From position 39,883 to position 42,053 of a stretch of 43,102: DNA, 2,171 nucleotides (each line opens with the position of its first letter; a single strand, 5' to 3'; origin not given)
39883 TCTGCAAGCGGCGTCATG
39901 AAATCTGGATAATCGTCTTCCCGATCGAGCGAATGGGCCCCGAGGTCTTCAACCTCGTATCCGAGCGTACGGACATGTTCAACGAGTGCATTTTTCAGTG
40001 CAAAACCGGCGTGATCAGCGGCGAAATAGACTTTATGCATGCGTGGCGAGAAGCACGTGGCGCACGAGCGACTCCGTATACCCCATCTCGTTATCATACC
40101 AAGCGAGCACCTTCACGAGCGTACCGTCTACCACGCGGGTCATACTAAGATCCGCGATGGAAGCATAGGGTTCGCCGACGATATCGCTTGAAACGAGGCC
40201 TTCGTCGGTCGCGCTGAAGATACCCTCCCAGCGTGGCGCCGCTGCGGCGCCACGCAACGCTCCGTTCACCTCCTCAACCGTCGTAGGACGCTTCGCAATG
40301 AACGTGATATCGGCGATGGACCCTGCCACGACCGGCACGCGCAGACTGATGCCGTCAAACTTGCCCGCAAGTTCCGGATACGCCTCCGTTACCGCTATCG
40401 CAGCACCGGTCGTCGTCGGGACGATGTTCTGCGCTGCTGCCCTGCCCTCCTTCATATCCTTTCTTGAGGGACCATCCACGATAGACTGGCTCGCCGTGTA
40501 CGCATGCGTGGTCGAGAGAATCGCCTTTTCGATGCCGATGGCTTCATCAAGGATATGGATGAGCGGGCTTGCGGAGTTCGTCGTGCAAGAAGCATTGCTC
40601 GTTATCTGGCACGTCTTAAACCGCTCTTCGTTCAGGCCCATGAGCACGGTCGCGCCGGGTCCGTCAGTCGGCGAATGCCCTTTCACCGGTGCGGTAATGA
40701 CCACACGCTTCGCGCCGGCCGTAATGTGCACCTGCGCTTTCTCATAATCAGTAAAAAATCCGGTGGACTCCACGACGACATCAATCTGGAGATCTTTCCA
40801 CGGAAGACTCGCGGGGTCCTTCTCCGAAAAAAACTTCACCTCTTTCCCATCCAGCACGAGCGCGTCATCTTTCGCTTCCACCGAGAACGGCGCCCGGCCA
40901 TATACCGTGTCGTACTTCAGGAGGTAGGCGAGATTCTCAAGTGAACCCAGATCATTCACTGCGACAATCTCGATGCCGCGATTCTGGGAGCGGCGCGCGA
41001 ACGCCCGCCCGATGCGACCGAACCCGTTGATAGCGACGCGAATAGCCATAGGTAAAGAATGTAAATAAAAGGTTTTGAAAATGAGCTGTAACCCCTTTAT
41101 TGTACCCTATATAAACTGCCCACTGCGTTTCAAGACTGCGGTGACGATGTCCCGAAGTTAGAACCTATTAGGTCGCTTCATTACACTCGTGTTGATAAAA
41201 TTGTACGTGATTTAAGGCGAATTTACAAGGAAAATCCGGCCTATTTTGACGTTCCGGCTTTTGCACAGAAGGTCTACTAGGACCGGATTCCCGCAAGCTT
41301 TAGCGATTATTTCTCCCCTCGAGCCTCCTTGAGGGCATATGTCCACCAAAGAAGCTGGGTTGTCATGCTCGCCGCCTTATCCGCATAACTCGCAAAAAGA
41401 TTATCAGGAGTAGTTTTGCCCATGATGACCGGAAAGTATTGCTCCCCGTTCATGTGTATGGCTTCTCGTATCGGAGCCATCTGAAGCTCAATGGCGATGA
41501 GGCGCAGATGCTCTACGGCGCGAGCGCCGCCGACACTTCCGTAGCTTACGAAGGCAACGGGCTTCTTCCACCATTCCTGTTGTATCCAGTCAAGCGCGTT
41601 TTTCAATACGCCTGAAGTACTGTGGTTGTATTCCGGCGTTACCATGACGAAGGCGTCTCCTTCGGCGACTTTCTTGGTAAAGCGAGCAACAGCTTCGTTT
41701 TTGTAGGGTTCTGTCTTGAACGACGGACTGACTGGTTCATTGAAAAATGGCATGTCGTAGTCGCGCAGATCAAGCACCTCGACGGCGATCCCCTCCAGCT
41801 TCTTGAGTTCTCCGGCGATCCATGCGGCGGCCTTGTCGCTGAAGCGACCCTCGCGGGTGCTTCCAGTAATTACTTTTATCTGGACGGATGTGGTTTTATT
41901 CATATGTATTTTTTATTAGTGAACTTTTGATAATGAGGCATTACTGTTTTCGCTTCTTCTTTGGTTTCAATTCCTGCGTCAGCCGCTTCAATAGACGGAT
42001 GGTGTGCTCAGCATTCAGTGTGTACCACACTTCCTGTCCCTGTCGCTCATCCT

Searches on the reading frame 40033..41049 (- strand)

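Call 60: search_protein_families(library=pfam, proteins=[window:40033-41049:-], max_evalue=0.001)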
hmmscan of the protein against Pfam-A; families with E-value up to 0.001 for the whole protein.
window:40033-41049:- (338 aa): 2 families
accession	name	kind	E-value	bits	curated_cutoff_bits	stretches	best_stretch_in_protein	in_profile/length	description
PF02800.25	Gp_dh_C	-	1.5e-51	174.6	24.4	1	162-318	3-158/158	Glyceraldehyde 3-phosphate dehydrogenase, C-terminal domain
PF00044.30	Gp_dh_N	-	2.4e-36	124.5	31.7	1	3-101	1-100/101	Glyceraldehyde 3-phosphate dehydrogenase, NAD binding domain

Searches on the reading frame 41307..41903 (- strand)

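Call 89: search_protein_families(library=pfam, proteins=[window:41307-41903:-], max_evalue=0.05)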
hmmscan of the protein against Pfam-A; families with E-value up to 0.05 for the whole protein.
window:41307-41903:- (198 aa): 2 families
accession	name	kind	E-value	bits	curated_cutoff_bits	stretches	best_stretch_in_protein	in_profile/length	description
PF03358.20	FMN_red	-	1.8e-40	138.4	24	1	9-149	3-145/152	NADPH-dependent FMN reductase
PF02525.22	Flavodoxin_2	-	2.7e-08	34.2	27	1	11-112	5-108/198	Flavodoxin-like fold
